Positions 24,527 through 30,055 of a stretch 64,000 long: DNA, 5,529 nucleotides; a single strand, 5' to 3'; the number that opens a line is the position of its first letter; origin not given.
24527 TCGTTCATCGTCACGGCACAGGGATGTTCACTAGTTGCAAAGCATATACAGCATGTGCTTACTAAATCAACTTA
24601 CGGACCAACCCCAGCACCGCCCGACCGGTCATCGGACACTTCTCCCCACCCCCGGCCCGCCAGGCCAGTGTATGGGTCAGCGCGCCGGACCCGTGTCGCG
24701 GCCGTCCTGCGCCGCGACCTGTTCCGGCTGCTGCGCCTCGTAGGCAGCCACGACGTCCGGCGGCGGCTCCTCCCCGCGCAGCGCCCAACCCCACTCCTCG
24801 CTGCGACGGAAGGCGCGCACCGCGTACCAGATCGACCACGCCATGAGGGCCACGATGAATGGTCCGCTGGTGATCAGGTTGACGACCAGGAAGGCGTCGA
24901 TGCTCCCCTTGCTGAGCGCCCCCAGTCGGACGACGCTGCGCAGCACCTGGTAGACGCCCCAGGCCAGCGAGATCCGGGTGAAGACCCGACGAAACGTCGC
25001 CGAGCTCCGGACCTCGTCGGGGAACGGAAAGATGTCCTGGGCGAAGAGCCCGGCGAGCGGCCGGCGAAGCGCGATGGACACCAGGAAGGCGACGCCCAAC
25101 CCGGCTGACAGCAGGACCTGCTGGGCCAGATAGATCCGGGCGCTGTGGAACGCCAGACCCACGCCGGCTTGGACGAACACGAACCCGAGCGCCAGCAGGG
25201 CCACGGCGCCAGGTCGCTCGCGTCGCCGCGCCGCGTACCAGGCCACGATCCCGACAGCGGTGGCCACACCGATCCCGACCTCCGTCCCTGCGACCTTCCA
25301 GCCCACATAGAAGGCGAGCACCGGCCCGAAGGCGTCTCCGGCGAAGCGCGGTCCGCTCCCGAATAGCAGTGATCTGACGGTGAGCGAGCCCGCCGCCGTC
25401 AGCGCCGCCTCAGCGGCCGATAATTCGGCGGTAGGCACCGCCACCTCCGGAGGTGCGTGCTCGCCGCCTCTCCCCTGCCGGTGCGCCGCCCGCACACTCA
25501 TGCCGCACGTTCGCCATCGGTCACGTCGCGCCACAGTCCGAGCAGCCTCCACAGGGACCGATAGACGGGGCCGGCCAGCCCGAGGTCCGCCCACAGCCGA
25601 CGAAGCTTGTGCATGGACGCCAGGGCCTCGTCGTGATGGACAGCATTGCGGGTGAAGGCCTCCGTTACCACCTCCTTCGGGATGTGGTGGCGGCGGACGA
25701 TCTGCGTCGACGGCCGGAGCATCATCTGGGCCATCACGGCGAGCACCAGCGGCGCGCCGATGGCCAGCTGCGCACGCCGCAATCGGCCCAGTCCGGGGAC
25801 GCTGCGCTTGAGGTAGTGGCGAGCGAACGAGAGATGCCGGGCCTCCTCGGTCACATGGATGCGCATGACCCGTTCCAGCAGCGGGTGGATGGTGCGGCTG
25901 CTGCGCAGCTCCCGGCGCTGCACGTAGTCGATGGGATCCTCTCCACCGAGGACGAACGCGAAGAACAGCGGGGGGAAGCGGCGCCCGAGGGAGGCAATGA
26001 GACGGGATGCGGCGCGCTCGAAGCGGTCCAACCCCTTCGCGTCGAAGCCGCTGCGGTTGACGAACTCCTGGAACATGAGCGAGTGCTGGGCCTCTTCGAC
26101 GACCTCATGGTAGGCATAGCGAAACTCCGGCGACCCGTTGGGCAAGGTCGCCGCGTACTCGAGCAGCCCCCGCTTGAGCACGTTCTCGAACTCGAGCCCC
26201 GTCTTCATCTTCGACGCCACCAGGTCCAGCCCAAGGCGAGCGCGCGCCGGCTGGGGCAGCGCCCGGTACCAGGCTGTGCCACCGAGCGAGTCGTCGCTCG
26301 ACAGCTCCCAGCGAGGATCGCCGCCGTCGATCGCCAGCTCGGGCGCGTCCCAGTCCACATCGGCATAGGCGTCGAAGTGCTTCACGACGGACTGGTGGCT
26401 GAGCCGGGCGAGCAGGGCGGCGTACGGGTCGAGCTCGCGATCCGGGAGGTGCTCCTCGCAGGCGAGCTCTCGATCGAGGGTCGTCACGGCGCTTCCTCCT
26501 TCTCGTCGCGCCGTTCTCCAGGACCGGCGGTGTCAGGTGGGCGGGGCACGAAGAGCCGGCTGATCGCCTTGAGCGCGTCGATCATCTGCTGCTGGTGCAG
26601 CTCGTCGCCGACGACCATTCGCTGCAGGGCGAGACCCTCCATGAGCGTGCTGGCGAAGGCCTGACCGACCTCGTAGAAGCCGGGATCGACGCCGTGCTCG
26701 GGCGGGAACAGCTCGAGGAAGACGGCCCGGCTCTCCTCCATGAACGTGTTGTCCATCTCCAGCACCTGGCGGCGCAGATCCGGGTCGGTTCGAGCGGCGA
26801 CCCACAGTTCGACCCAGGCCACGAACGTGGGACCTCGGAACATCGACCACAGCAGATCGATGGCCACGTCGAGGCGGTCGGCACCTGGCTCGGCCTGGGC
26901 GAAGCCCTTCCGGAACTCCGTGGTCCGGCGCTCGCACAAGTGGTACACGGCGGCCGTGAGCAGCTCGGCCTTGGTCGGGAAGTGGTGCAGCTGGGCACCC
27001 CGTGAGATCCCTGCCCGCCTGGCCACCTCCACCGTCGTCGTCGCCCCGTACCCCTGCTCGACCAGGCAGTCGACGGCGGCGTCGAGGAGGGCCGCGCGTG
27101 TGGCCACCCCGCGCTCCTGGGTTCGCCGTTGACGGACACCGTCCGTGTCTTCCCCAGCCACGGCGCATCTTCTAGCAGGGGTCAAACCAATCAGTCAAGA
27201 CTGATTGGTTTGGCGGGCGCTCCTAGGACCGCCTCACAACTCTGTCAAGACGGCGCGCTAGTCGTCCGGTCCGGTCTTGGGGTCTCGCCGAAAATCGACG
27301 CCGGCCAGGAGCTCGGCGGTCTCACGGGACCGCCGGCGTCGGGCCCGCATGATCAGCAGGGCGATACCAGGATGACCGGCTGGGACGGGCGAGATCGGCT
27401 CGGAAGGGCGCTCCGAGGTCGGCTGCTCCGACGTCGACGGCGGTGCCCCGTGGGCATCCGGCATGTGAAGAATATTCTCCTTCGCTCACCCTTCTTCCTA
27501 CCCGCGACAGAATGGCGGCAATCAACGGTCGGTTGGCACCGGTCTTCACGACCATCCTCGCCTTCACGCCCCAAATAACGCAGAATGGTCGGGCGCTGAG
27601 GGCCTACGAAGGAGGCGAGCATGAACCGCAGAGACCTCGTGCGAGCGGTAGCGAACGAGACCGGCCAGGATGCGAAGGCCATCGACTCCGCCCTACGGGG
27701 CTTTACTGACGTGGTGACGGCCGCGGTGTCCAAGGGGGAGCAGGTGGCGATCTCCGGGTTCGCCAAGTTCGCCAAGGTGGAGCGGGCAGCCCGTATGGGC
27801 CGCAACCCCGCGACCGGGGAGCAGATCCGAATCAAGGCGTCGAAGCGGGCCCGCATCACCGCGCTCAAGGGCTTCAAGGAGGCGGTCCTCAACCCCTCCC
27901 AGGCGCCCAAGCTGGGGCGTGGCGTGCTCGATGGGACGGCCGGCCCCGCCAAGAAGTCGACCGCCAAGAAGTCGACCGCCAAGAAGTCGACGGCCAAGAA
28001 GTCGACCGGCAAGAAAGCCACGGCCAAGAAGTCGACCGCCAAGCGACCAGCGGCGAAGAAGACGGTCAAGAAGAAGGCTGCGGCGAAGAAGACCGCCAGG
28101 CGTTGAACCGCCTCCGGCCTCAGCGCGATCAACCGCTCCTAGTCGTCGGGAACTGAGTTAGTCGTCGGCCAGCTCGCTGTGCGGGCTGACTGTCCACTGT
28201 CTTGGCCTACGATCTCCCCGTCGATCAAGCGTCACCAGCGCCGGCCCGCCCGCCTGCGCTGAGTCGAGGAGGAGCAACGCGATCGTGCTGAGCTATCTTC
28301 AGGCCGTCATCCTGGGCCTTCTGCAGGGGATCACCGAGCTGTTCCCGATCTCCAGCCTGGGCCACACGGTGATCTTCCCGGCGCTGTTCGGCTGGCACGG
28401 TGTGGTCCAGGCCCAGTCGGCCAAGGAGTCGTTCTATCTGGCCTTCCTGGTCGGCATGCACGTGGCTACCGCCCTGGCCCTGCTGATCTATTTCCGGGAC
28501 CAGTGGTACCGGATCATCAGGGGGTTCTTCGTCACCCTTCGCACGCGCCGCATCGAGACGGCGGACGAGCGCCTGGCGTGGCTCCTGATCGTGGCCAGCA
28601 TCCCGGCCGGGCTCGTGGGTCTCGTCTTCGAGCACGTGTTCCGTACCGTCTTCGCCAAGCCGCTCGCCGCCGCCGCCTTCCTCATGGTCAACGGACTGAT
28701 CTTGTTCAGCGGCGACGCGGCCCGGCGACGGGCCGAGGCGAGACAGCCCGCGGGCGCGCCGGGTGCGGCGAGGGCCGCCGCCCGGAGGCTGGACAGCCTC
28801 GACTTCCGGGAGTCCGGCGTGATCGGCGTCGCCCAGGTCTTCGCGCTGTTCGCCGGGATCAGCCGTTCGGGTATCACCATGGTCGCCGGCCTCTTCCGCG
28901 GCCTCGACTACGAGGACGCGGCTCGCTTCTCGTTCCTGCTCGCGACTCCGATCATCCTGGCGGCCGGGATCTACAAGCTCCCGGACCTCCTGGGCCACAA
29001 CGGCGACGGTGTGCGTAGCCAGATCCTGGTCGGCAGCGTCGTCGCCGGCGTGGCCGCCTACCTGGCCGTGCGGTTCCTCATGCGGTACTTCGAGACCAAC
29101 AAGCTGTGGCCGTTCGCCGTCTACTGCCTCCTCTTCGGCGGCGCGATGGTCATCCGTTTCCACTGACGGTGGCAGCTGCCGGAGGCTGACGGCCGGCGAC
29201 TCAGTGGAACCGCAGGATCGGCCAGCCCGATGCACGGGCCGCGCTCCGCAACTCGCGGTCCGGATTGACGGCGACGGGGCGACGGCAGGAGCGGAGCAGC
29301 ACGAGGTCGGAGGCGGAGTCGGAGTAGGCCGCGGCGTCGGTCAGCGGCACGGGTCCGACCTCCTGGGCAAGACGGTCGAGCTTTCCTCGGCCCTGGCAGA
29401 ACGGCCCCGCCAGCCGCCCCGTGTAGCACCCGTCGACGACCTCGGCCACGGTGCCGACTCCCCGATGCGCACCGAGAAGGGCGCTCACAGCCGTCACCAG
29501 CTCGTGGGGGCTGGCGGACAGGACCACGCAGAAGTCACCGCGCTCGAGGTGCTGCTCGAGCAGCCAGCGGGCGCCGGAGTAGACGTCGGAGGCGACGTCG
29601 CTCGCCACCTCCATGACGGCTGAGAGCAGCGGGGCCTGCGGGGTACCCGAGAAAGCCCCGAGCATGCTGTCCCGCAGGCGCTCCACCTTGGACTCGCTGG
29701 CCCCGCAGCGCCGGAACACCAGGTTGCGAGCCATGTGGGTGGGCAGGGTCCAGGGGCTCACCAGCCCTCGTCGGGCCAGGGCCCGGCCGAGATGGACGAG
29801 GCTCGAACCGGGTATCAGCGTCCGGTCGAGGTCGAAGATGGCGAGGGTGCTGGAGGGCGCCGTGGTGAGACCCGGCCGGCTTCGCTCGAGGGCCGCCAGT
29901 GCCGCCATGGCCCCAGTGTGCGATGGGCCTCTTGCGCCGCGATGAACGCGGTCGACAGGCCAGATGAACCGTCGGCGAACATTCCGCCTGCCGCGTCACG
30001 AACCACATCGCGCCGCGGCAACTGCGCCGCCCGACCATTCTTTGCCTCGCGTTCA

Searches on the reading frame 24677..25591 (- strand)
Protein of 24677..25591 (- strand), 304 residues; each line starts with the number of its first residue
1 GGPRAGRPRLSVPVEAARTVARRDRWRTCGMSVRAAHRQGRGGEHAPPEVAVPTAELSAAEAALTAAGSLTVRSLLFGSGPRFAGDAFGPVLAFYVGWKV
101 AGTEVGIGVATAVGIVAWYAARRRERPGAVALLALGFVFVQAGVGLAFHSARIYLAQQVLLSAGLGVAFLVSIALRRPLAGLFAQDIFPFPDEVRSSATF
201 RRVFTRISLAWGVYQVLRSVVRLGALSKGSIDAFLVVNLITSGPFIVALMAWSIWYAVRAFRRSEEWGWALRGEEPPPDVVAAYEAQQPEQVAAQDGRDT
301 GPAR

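Call 65: search_protein_families(library=pfam, proteins=[window:24677-25591:-], max_evalue=0.00001)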
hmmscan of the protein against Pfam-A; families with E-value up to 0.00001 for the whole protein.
window:24677-25591:- (304 aa): 1 family
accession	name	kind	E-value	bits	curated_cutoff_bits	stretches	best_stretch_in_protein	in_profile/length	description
PF11361.13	DUF3159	-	7.3e-14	52.4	34.2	1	86-260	9-184/188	Protein of unknown function (DUF3159)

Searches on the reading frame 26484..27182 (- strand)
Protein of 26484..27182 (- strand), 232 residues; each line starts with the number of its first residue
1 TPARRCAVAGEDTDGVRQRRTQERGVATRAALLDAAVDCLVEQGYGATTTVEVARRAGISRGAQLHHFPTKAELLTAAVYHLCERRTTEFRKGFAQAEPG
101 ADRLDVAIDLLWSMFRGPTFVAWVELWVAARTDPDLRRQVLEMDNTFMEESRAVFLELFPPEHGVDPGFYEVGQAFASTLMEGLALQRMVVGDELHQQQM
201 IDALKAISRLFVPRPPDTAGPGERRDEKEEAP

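Call 22: search_protein_families(library=pfam, proteins=[window:26484-27182:-], max_evalue=0.001)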
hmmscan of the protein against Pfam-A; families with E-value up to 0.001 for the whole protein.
window:26484-27182:- (232 aa): 2 families
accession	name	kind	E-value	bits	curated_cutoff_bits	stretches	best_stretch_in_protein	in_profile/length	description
PF00440.29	TetR_N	-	6.8e-15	55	24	1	32-77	1-46/47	Bacterial regulatory proteins, tetR family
PF13977.11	TetR_C_6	-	7.5e-09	36.2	27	1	116-206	19-108/115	BetI-type transcriptional repressor, C-terminal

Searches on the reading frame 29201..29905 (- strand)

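Call 22: search_protein_families(library=pfam, proteins=[window:29201-29905:-], max_evalue=0.001)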
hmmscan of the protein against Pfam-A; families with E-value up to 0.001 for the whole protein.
window:29201-29905:- (234 aa): 1 family
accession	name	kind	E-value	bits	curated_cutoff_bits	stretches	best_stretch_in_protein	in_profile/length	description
PF12710.13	HAD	-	2.3e-31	110.1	27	1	22-205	1-189/189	haloacid dehalogenase-like hydrolase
